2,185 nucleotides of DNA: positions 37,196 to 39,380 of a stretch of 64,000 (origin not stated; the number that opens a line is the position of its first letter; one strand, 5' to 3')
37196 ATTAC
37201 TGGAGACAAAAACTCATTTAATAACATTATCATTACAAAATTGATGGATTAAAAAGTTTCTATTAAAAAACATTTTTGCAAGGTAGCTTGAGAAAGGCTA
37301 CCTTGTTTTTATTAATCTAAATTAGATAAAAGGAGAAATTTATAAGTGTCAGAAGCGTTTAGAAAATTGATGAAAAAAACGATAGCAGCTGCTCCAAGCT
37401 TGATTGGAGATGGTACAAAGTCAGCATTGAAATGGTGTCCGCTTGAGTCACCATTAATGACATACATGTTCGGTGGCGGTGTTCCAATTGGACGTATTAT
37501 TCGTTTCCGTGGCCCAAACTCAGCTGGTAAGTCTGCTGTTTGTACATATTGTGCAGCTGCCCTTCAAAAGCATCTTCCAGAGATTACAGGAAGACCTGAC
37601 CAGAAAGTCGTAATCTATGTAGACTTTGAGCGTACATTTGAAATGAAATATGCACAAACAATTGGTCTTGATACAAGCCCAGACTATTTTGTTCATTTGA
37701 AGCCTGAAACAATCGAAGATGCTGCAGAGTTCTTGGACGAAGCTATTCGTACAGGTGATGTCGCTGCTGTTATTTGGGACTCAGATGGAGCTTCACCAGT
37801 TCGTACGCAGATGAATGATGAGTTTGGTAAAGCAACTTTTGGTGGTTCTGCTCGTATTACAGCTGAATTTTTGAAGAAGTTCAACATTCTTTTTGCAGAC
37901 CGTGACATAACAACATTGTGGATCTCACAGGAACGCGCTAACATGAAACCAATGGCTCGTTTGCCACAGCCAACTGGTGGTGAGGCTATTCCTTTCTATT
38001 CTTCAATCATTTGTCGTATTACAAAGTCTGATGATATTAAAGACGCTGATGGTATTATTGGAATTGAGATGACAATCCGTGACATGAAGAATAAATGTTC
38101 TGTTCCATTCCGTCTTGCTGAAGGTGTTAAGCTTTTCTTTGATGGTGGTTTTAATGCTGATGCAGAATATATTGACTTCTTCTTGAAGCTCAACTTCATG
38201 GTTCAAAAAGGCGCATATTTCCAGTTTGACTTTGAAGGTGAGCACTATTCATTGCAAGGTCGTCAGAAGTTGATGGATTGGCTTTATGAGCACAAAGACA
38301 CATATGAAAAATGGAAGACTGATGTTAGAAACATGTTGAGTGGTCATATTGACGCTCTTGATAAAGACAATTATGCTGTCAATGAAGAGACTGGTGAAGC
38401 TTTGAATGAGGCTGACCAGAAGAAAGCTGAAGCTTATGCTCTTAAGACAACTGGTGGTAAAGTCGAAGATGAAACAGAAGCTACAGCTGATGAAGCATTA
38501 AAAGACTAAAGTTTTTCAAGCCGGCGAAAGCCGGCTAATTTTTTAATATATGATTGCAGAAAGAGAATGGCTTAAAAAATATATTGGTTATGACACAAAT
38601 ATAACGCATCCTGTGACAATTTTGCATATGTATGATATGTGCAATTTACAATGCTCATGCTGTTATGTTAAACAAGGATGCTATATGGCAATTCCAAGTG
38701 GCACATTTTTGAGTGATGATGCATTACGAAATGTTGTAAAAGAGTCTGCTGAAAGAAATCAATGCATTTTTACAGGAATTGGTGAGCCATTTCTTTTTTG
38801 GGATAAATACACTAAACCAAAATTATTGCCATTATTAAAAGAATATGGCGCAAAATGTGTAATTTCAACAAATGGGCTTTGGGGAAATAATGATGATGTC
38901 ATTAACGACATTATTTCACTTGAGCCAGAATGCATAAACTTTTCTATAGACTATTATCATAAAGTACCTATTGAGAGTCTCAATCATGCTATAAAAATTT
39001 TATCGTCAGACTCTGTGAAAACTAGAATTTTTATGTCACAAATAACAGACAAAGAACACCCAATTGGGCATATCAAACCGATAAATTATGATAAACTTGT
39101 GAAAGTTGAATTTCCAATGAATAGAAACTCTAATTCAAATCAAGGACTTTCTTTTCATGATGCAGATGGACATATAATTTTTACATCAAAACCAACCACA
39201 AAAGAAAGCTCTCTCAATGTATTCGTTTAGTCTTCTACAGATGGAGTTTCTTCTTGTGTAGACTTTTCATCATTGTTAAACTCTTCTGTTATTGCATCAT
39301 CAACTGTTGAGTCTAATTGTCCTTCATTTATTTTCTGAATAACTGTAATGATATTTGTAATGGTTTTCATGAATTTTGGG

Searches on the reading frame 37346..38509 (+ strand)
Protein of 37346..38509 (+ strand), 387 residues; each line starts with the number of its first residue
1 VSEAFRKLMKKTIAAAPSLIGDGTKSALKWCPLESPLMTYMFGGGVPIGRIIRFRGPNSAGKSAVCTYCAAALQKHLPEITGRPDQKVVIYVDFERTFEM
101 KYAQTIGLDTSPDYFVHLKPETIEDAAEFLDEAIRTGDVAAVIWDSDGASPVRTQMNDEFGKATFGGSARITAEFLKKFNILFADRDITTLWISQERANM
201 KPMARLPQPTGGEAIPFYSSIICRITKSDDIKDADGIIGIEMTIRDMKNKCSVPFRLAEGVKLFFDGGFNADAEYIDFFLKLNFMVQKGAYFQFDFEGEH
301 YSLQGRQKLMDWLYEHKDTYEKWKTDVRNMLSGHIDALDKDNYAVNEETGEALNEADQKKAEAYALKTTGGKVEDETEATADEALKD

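Call 11: search_protein_families(library=phrogs, proteins=[window:37346-38509:+], max_evalue=0.00001)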
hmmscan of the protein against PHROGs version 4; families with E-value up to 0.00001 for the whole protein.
window:37346-38509:+ (387 aa): 2 families
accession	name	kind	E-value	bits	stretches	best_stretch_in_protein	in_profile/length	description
phrog_97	-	other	3.7e-53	182.5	2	7-237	25-263/506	UvsX-like recombinase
phrog_8337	-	DNA, RNA and nucleotide metabolism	1.4e-20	74.8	1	31-231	50-245/273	DNA repair protein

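Call 29: search_dna_similar(query=window:37346-38509:+, collection=phages, mode=protein, max_rows=15)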
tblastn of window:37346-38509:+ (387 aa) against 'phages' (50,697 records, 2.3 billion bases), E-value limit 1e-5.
Records with a match: 1056; places in all: 1056; records where one place covers at least 80% of the query: 188.
Best place of each record, by identity: <60% 1056.
By first word of the organism name: Bacillus 227; Staphylococcus 217; Mycobacterium 157; Streptomyces 127; Listeria 58; Enterococcus 52; Clostridium 35; Bacteriophage 19; Gordonia 19; Vibrio 17; and 35 more.
By host as written in the record: Mycobacterium smegmatis mc2 155 113; - 100; Staphylococcus aureus 62; Streptomyces griseus ATCC 10137 52; Listeria monocytogenes 47; Clostridium sporogenes ATCC-15579 30; Streptomyces lividans JI 1326 29; Bacillus cereus 27; and 246 more.
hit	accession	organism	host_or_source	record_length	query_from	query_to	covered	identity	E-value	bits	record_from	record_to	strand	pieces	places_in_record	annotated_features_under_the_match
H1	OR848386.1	Listeria phage LM 4-14-1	Listeria monocytogenes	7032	1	360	93%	24.9%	2e-25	114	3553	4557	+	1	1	record has no annotation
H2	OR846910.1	Listeria phage LM 4-11-1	Listeria monocytogenes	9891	1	360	93%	24.9%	2e-25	114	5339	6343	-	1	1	record has no annotation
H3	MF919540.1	Mycobacterium phage Willez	Mycobacterium smegmatis mc2 155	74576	1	331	86%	26.6%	3e-31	131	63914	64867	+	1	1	RecA-like DNA recombinase | hypothetical protein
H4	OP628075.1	Lysinibacillus phage vB_LfM_LysYB1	Lysinibacillus fusiformis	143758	9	321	81%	28.1%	5e-23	107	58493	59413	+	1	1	RecA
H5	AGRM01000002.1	Salmonella enterica subsp. houtenae str. ATCC BAA-1581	Homo sapiens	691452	44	357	81%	27.9%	3e-28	122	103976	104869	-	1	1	protein RecA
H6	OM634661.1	Bacillus phage vB_BauM_KLEB27-3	Bacillus australimaris sKR4M-27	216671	45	365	83%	27.2%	8e-21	100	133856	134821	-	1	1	recombinase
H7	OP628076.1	Lysinibacillus phage vB_LfM_LysYB2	Lysinibacillus fusiformis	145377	9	321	81%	27.8%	4e-22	104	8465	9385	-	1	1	RecA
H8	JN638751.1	Bacillus phage G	Bacillus megaterium str. ATCC 43725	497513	20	339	83%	27.0%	9e-23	106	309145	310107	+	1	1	407: gp407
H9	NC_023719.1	Bacillus phage G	Bacillus megaterium str. ATCC 43725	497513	20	339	83%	27.0%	9e-23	106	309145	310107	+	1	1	407: UvsX-like recombinase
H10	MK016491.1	Mycobacterium phage BaboJay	Mycobacterium smegmatis mc2 155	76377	1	328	85%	26.3%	1e-30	129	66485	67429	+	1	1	115: RecA-like DNA recombinase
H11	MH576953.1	Mycobacterium phage Hopey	Mycobacterium smegmatis mc2155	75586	1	328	85%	26.3%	1e-30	129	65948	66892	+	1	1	115: RecA-like DNA recombinase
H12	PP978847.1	Mycobacterium phage Teaspoon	Mycobacterium smegmatis mc2155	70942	1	328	85%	26.3%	2e-30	129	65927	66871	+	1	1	116: RecA-like DNA recombinase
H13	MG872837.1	Mycobacterium phage Gage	Mycobacterium smegmatis mc2155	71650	1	328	85%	26.3%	2e-30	129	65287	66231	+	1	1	117: RecA-like DNA recombinase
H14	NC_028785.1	Mycobacterium phage NelitzaMV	Mycobacterium smegmatis mc2 155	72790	1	328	85%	26.3%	2e-30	129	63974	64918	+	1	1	UvsX-like recombinase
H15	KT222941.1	Mycobacterium phage NelitzaMV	Mycobacterium smegmatis mc2 155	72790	1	328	85%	26.3%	2e-30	129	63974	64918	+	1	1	RecA-like DNA recombinase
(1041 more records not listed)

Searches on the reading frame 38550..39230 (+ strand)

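Call 60: search_protein_families(library=pfam, proteins=[window:38550-39230:+], max_evalue=0.1)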
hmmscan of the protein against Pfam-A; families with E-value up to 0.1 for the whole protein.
window:38550-39230:+ (226 aa): 2 families
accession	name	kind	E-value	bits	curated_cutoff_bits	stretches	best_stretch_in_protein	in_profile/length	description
PF04055.27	Radical_SAM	-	8.3e-09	36.3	29.5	1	28-137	4-113/166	Radical SAM superfamily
PF09754.15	PAC2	-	0.028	14.7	25.8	1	53-114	52-112/215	PAC2 family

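Call 101: search_protein_families(library=ncbifam, proteins=[window:38550-39230:+], max_evalue=0.00001)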
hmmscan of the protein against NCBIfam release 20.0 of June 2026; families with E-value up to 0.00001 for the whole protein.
window:38550-39230:+ (226 aa): 3 families
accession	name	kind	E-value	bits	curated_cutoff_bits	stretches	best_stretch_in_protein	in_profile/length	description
TIGR04317.1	W_rSAM_matur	equivalog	8.4e-09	35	380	1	27-149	10-126/349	tungsten cofactor oxidoreductase radical SAM maturase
NF038283.1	viperin_w_prok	equivalog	9.4e-08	31.6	180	1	25-136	6-117/281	viperin family antiviral radical SAM protein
TIGR04078.1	rSAM_yydG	equivalog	3.7e-06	26.6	300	1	28-143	8-123/309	YydG family radical SAM peptide epimerase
